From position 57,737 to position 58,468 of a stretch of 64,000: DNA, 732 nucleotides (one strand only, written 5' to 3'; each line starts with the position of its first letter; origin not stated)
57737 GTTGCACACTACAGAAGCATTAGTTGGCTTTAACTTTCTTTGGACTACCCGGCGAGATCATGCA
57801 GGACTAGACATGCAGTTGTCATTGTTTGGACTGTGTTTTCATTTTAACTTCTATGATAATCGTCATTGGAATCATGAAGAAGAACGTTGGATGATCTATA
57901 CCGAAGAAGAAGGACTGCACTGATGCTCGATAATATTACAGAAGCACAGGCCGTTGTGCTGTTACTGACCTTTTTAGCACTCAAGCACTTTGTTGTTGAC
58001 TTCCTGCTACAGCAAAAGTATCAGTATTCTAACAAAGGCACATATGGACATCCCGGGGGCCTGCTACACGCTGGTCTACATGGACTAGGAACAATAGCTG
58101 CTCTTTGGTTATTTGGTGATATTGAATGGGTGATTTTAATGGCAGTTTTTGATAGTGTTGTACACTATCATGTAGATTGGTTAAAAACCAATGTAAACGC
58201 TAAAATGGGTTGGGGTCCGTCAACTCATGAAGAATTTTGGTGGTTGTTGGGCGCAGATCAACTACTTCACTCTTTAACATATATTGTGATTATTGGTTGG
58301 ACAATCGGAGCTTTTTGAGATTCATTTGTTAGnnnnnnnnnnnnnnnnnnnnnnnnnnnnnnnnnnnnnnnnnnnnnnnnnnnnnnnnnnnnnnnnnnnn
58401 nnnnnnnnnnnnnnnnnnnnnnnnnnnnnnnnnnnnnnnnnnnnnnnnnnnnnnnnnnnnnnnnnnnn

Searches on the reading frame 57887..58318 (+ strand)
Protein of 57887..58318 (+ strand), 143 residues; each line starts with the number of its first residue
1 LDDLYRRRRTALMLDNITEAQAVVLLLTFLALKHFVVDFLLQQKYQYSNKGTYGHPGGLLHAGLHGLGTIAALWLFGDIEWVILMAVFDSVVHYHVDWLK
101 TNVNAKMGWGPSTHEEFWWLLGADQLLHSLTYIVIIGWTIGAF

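Call 71: search_protein_families(library=phrogs, proteins=[window:57887-58318:+], max_evalue=0.001)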
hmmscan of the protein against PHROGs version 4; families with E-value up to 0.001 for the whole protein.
window:57887-58318:+ (143 aa): 1 family
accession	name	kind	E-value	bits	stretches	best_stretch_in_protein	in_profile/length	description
phrog_2470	-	moron, auxiliary metabolic gene and host takeover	8.3e-20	72.2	1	23-137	5-114/119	membrane protein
